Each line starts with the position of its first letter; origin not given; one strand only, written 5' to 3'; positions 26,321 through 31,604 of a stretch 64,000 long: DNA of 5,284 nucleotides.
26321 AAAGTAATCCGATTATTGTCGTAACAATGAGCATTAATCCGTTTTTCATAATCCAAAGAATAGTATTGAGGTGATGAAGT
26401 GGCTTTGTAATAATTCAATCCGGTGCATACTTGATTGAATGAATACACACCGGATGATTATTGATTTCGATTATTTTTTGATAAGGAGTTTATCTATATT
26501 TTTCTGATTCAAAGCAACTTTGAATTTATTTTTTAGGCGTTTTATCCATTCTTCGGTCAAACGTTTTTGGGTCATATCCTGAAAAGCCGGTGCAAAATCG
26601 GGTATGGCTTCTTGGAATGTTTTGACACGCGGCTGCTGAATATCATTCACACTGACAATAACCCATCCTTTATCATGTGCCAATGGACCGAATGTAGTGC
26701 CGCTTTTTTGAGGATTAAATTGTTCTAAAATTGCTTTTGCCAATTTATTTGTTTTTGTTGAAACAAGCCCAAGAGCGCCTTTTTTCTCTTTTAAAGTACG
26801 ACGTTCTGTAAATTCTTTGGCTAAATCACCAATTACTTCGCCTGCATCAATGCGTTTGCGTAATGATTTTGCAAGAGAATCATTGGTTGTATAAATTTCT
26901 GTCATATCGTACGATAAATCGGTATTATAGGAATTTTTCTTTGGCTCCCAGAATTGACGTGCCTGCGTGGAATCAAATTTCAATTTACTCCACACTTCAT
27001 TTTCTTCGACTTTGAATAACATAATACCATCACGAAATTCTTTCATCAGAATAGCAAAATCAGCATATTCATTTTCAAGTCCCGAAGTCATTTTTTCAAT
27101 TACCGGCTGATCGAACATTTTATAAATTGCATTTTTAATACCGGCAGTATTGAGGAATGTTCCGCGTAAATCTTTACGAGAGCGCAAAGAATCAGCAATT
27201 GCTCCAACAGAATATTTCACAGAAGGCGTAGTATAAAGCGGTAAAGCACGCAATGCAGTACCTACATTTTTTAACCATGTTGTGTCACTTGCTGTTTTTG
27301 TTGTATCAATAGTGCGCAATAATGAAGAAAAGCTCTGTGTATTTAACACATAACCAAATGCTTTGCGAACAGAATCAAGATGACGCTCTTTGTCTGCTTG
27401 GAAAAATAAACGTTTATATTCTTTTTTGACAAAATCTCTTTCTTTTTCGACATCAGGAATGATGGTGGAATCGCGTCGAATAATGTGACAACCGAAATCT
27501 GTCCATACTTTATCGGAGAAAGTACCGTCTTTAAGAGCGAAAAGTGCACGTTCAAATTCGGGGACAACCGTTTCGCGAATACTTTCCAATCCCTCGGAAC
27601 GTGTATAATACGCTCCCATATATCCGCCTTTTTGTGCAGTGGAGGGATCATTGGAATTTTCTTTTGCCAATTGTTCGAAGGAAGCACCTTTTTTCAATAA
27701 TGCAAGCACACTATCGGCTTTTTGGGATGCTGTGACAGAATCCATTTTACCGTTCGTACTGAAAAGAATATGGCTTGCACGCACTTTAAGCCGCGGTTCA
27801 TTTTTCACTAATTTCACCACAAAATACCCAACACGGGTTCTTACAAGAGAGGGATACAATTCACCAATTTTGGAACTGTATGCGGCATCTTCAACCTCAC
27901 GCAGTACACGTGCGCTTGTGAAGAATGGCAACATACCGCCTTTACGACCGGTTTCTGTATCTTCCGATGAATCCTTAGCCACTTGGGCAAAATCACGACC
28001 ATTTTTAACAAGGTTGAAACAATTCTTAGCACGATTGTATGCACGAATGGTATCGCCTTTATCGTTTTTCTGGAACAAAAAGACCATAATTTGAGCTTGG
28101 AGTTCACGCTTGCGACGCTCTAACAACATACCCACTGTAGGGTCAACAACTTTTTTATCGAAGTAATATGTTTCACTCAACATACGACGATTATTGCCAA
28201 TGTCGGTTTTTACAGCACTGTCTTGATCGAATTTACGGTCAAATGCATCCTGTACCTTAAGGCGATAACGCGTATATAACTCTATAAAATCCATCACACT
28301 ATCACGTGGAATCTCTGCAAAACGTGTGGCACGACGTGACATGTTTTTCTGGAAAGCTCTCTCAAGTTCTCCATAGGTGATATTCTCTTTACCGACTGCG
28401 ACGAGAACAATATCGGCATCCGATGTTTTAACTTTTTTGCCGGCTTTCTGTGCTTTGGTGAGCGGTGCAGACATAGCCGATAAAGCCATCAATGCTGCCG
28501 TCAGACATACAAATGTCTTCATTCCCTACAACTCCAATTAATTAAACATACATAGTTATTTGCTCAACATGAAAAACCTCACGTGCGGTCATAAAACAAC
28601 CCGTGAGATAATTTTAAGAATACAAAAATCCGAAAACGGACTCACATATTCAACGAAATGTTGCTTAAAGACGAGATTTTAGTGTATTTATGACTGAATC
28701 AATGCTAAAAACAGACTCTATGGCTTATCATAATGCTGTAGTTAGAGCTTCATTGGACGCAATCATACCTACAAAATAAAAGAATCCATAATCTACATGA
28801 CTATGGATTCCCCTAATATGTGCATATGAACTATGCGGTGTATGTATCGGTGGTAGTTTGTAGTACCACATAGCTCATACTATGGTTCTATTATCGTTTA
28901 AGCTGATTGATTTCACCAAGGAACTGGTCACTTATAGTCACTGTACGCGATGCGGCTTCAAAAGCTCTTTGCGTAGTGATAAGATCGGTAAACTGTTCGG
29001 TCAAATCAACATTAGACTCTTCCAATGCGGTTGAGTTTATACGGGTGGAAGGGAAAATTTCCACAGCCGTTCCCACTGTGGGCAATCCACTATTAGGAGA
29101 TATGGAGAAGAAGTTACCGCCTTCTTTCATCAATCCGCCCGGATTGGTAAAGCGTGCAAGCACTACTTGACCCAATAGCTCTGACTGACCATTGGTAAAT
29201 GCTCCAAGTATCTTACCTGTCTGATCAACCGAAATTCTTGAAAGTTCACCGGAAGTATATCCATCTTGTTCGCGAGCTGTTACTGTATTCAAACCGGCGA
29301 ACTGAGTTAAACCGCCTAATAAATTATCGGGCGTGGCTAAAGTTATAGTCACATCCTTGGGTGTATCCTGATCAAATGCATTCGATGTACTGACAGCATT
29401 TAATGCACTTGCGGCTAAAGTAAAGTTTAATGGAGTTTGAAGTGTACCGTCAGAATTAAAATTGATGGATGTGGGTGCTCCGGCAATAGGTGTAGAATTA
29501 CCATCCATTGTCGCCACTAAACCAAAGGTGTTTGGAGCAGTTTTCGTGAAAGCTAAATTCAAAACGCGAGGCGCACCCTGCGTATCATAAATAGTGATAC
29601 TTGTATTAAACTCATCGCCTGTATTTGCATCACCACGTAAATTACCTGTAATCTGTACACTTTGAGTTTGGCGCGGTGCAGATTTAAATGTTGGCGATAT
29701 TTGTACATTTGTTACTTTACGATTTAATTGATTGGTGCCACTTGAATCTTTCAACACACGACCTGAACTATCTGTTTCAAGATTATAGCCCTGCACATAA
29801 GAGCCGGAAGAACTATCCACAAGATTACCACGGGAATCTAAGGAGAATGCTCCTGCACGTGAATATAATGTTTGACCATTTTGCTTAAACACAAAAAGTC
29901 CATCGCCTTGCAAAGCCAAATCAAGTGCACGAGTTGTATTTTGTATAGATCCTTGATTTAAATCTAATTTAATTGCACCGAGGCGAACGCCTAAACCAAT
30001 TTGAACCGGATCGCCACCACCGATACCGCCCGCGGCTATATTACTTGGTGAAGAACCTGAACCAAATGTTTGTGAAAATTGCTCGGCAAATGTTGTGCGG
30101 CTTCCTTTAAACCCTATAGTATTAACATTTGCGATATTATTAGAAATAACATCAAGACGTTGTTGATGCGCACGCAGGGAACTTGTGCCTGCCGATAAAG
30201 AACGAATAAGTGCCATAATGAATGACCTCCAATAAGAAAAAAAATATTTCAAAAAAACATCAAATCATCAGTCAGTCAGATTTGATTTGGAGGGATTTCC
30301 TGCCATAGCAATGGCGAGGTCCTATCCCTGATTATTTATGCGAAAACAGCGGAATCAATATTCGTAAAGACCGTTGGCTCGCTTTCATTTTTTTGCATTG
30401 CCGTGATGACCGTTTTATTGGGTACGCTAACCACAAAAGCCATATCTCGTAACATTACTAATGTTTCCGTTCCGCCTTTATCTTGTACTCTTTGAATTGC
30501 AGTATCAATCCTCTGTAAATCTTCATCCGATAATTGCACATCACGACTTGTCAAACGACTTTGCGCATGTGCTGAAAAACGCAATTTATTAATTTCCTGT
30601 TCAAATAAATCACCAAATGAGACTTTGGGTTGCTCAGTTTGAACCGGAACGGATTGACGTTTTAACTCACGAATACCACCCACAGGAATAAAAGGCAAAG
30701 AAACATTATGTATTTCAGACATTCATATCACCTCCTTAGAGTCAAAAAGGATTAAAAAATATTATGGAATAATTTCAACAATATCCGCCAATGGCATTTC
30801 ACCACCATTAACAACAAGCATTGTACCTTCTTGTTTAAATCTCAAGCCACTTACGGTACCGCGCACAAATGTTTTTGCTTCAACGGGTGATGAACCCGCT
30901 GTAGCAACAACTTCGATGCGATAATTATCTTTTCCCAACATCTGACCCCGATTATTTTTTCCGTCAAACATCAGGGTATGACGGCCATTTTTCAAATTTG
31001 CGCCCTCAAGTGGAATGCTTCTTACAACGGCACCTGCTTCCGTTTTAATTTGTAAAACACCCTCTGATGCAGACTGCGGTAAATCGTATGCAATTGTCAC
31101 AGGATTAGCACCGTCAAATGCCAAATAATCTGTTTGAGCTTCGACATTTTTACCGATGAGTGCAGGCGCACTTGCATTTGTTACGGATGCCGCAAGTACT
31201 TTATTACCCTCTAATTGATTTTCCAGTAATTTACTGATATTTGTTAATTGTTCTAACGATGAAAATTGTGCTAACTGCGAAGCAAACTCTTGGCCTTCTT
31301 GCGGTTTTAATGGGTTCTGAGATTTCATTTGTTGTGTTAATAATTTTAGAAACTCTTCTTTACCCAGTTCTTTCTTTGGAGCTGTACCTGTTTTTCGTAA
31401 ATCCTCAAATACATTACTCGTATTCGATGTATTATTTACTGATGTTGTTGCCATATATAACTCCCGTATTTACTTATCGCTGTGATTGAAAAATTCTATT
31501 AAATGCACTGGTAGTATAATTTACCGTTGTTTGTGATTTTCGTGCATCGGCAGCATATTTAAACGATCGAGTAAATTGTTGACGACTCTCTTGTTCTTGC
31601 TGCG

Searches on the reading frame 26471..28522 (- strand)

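Call 7: search_protein_families(library=pfam, proteins=[window:26471-28522:-], max_evalue=0.001)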
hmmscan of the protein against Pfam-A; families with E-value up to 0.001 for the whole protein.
window:26471-28522:- (683 aa): 4 families
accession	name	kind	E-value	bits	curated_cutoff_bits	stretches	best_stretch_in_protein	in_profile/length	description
PF13616.12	Rotamase_3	-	5.6e-46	156.3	22.5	2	242-349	12-111/116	PPIC-type PPIASE domain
PF00639.27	Rotamase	-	5.9e-42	143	21.7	3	251-351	1-96/97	PPIC-type PPIASE domain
PF13145.12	Rotamase_2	-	9.3e-23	81.8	27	2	520-639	5-119/121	PPIC-type PPIASE domain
PF01931.24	NTPase_I-T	-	6.8e-05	23.2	25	0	550-590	102-142/162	Protein of unknown function DUF84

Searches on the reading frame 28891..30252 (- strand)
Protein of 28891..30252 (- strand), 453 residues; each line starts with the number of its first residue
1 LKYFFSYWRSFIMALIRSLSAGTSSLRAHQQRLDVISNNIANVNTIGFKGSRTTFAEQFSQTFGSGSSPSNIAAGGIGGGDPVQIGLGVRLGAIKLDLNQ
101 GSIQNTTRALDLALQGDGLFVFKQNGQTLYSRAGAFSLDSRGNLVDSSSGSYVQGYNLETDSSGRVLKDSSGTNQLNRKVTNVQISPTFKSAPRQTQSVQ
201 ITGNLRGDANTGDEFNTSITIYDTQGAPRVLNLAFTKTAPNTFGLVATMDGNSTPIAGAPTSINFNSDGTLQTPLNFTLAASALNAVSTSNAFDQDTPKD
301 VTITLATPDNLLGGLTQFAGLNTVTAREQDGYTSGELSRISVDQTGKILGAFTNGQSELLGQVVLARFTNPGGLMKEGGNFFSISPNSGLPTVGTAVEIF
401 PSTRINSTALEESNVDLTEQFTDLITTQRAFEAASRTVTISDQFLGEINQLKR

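Call 7: search_protein_families(library=pfam, proteins=[window:28891-30252:-], max_evalue=0.001)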
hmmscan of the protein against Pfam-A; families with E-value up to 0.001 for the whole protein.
window:28891-30252:- (453 aa): 4 families
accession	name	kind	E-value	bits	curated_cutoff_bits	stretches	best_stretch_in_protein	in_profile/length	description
PF07559.19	FlgE_D2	-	2.6e-16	60.8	22.7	1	211-332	19-142/142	Flagellar basal body protein FlaE D2 domain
PF06429.18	Flg_bbr_C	-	4.8e-14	52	23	1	408-451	3-46/46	Flagellar basal body rod FlgEFG protein C-terminal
PF22692.1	LlgE_F_G_D1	-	3e-10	40.6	27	1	113-186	1-57/64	Flagellar hook protein FlgE/F/G D1 domain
PF00460.25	Flg_bb_rod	-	9.2e-10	38.7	20.7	1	21-49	3-31/31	Flagella basal body rod protein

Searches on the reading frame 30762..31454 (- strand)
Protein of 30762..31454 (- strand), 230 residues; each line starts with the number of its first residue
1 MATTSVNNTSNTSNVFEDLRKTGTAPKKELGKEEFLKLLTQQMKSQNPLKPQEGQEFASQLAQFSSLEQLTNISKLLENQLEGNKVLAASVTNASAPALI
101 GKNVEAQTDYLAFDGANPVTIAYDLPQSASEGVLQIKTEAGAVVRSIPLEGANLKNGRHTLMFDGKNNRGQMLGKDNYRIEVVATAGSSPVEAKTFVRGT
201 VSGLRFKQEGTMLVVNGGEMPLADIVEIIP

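Call 7: search_protein_families(library=pfam, proteins=[window:30762-31454:-], max_evalue=0.001)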
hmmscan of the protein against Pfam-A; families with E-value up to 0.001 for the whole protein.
window:30762-31454:- (230 aa): 3 families
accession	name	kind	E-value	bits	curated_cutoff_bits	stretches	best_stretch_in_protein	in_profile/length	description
PF03963.19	FlgD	-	2.6e-18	66.4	27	1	8-78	4-74/75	Flagellar hook capping protein - N-terminal region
PF13860.13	FlgD_ig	-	9.5e-14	51.6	27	1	112-187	5-78/79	FlgD Ig-like domain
PF13861.12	FLgD_tudor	-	1.3e-08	35.4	26.9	1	95-225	5-57/58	FlgD Tudor-like domain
